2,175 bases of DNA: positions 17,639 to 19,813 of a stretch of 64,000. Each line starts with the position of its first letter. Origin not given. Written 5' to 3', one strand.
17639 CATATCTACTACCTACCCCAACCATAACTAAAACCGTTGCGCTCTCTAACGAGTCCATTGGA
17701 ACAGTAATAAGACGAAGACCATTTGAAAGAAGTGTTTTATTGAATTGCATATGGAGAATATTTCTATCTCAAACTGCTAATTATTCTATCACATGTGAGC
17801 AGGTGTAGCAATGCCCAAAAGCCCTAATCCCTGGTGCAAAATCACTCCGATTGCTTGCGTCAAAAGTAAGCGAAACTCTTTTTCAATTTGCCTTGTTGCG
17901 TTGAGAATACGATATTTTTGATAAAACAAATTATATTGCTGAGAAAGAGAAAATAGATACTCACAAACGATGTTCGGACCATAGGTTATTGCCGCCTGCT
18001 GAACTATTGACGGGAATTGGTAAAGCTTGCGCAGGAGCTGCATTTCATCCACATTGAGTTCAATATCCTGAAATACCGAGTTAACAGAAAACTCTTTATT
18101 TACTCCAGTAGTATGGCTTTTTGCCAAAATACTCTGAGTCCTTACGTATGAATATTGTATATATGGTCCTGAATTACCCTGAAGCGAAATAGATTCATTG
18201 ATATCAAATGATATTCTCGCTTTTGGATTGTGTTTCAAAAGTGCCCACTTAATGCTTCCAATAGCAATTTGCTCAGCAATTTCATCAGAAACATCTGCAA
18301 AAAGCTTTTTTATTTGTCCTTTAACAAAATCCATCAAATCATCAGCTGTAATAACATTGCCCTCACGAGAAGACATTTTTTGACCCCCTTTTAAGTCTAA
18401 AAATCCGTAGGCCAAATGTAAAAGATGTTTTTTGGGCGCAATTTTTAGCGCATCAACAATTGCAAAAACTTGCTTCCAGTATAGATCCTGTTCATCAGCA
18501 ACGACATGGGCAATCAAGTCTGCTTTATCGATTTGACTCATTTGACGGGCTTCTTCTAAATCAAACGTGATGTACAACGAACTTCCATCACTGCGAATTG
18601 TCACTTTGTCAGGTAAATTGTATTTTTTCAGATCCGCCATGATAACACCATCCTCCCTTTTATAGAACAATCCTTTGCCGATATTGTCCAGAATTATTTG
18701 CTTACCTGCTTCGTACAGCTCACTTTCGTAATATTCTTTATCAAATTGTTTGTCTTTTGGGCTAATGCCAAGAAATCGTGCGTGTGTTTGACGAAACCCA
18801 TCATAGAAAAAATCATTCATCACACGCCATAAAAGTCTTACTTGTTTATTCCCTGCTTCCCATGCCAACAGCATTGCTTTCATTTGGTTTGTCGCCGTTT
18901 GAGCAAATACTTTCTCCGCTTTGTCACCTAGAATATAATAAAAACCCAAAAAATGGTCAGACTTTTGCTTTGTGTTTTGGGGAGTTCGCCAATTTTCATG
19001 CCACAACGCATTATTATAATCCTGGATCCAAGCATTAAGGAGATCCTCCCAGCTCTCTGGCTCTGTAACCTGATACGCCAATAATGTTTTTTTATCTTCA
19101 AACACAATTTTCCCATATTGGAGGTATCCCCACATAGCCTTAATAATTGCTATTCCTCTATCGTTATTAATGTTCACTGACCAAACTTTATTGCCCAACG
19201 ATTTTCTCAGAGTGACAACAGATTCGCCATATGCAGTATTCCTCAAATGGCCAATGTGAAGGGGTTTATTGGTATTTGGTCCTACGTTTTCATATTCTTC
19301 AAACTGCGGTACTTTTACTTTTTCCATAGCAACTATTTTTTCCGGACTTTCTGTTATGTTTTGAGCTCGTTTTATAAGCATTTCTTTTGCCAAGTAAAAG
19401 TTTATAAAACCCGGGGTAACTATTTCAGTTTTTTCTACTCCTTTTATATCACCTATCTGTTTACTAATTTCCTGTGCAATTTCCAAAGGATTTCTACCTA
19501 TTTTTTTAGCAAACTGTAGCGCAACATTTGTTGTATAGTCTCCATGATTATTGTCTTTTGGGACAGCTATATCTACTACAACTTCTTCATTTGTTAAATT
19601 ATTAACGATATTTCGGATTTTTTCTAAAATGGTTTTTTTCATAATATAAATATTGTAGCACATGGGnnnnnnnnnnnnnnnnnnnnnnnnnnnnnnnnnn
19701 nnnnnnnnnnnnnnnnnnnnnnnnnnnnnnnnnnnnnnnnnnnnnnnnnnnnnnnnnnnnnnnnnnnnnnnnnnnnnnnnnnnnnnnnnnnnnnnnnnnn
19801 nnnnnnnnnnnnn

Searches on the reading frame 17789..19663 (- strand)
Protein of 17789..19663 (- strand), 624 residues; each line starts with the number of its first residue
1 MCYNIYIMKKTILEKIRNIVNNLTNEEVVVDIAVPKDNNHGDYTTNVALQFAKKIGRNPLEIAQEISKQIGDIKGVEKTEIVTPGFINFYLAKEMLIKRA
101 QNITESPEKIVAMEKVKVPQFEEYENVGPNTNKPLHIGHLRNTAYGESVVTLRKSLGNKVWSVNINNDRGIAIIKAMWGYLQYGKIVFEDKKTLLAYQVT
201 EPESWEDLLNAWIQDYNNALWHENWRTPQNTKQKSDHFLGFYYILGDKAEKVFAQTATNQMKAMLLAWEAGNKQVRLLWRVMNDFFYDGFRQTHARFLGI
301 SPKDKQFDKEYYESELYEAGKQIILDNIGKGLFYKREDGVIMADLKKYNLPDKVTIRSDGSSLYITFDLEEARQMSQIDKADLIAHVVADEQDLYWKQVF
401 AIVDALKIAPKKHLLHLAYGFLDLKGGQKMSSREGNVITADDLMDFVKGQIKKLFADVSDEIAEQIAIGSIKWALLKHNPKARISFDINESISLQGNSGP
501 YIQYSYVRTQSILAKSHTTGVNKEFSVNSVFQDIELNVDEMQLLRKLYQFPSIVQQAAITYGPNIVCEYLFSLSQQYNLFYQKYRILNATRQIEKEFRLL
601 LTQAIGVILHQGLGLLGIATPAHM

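Call 10: search_protein_families(library=pfam, proteins=[window:17789-19663:-], max_evalue=0.01)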
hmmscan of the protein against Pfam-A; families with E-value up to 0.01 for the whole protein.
window:17789-19663:- (624 aa): 4 families
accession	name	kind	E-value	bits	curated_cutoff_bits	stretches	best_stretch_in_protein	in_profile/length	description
PF00750.26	tRNA-synt_1d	-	1.8e-27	96.7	23.3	2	250-484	111-345/349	tRNA synthetases class I (R), catalytic domain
PF05746.21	DALR_1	-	2e-27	96.1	22.3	1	502-624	1-117/117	DALR anticodon binding domain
PF03485.21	Arg_tRNA_synt_N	-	1.2e-21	77.5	21.5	1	12-91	3-85/85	Arginyl tRNA synthetase N terminal domain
PF01921.24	tRNA-synt_1f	-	0.00096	18.6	27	1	415-455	268-308/360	tRNA synthetases class I (K)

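Call 21: find_homologous_proteins(query=window:17789-19663:-, max_evalue=1e-100)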
Query window:17789-19663:- (624 aa): 90 proteins with E <= 1e-100 among 8000 candidates.
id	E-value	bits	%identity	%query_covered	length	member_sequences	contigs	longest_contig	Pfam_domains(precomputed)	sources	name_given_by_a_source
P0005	0.0e+0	1393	100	99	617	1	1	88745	PF05746.22,PF00750.26,PF03485.22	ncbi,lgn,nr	ncbi:MAG TPA: arginine--tRNA ligase [Patescibacteria group bacterium]|nr:arginine--tRNA ligase [Pate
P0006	1.7e-196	672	49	99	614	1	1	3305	PF05746.22,PF00750.26,PF03485.22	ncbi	-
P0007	5.5e-186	638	48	99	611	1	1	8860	PF05746.22,PF00750.26,PF03485.22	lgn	-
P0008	3.1e-181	622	49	96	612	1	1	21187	PF05746.22,PF00750.26,PF03485.22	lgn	-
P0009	5.5e-180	618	48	99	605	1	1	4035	PF05746.22,PF00750.26,PF03485.22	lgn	-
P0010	9.9e-177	607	46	100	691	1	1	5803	PF05746.22,PF00750.26,PF03485.22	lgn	-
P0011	6.9e-171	588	46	98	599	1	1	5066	PF05746.22,PF00750.26,PF03485.22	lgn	-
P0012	1.1e-170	587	42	99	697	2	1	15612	PF05746.22,PF00750.26,PF03485.22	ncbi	-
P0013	1.1e-170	587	48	95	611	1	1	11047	PF05746.22,PF00750.26,PF03485.22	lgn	-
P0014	4.4e-158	546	45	96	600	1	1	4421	PF05746.22,PF00750.26,PF03485.22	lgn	-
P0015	1.3e-156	541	45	96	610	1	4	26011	PF05746.22,PF00750.26,PF03485.22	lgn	-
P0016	1.7e-132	461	41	98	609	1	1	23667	PF05746.22,PF00750.26,PF03485.22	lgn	-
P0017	3.0e-124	434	41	95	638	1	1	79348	PF05746.22,PF00750.26,PF03485.22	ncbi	-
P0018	6.5e-119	416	39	95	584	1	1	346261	PF05746.22,PF00750.26,PF03485.22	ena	-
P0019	7.3e-117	410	39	99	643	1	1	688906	PF05746.22,PF00750.26,PF03485.22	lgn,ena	-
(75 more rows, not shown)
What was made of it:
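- Tried and rejected: The nearest ArgS is 49% identical (call 21).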

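Call 22: find_related_loci(query=window:17789-19663:-, collection=metagenome_contigs, flank=5000)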
Query window:17789-19663:- (624 aa) in metagenome_contigs; peptide patterns used: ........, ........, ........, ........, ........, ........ (x = any residue, [..] = any of these).
58 stretches matched a pattern, but none encodes a relative of the query by tblastn (E <= 1e-3).

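Call 23: find_encoding_contigs(protein=P0008, flank=5000, max_places=2)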
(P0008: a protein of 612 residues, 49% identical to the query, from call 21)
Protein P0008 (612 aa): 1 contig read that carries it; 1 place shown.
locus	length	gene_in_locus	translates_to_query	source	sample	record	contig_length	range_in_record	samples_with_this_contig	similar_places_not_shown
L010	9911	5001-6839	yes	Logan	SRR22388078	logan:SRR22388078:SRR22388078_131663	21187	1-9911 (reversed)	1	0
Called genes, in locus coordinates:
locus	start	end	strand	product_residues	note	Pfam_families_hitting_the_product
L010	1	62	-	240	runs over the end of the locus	-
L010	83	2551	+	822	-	PF00133:tRNA-synt_1, PF09334:tRNA-synt_1g, PF13603:tRNA-synt_1_2, PF00133:tRNA-synt_1, PF09334:tRNA-synt_1g, PF08264:Anticodon_1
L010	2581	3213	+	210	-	PF10531:SLBB, PF12836:HHH_3, PF03934:T2SSK (weak)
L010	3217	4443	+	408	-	PF03772:Competence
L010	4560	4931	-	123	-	PF00072:Response_reg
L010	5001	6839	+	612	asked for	PF03485:Arg_tRNA_synt_N, PF00750:tRNA-synt_1d, PF05746:DALR_1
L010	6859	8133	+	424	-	PF00675:Peptidase_M16, PF05193:Peptidase_M16_C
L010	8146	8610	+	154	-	PF00334:NDK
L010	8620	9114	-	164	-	PF07884:VKOR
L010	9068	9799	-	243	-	PF13462:Thioredoxin_4, PF01323:DSBA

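Call 24: find_encoding_contigs(protein=P0013, flank=5000, max_places=2)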
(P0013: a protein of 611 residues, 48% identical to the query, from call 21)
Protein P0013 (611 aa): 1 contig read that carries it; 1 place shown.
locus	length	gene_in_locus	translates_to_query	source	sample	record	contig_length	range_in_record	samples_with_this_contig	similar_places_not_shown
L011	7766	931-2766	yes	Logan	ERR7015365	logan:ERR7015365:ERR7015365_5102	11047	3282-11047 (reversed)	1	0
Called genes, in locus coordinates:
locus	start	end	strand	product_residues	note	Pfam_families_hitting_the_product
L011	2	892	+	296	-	?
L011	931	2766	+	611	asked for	PF03485:Arg_tRNA_synt_N, PF00750:tRNA-synt_1d, PF05746:DALR_1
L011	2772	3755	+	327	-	PF00149:Metallophos, PF12850:Metallophos_2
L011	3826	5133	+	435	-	-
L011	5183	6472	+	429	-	PF00675:Peptidase_M16, PF05193:Peptidase_M16_C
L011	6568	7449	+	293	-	-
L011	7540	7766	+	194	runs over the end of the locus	PF00334:NDK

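Call 25: find_encoding_contigs(protein=P0007, flank=5000, max_places=2)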
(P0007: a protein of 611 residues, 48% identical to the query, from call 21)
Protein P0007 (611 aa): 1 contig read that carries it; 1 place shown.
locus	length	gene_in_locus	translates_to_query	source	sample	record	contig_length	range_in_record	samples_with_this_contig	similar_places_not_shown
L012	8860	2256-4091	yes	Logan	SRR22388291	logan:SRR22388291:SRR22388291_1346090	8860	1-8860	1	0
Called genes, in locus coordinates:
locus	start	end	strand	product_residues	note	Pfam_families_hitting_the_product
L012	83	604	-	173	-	-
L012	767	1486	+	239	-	-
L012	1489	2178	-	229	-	-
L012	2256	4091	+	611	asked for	PF03485:Arg_tRNA_synt_N, PF00750:tRNA-synt_1d, PF05746:DALR_1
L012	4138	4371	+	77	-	-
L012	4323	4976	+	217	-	PF08843:AbiEii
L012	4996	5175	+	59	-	-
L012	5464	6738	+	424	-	PF00675:Peptidase_M16, PF05193:Peptidase_M16_C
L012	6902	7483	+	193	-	PF00334:NDK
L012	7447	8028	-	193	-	PF02600:DsbB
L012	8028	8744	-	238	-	PF13462:Thioredoxin_4, PF01323:DSBA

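Call 26: find_encoding_contigs(protein=P0015, flank=5000, max_places=2)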
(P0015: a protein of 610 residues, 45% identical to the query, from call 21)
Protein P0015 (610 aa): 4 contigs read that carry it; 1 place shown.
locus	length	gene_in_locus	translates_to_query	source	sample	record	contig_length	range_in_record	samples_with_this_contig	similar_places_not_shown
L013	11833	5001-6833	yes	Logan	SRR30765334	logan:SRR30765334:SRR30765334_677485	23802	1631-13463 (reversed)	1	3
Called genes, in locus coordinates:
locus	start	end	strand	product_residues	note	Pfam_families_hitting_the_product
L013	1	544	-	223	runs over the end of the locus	PF02585:PIG-L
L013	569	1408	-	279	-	PF00687:Ribosomal_L1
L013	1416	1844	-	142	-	PF03946:Ribosomal_L11_N, PF00298:Ribosomal_L11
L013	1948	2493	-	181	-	PF02357:NusG, PF00467:KOW (weak)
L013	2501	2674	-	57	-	PF00584:SecE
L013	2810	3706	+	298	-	PF00483:NTP_transferase, PF12804:NTP_transf_3 (weak)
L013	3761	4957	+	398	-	-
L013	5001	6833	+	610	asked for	PF03485:Arg_tRNA_synt_N, PF00750:tRNA-synt_1d, PF05746:DALR_1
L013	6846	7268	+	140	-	-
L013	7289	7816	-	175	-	-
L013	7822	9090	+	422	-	PF00675:Peptidase_M16, PF05193:Peptidase_M16_C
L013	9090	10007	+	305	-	-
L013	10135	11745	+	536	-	PF13522:GATase_6, PF13537:GATase_7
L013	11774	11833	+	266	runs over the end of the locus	-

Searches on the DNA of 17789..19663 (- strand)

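Call 80: search_rna_families(sources=[L010, L011, L012, L013], threshold=evalue, max_evalue=0.05)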
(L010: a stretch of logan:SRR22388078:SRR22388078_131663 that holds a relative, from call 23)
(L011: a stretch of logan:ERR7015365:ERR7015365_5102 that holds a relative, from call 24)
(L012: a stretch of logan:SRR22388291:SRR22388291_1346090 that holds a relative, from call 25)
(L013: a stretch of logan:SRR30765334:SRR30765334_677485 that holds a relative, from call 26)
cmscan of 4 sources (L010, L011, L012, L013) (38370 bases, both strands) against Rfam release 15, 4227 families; matches with E-value up to 0.05: 1.
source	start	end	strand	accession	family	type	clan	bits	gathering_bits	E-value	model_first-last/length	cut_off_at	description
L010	9855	9911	-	RF00005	tRNA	Gene; tRNA;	CL00001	35.3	29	0.00066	16-71/71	5'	tRNA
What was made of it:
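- Closest known: Arg-specific T-boxes upstream of argS in Firmicutes. Different: Relatives that have argS without that gene lack the T-box (calls 23-26, 80).
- Close argS relatives that lack that gene have fewer than 80 nt upstream of argS and no T-box (calls 23, 25, 26, 80).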
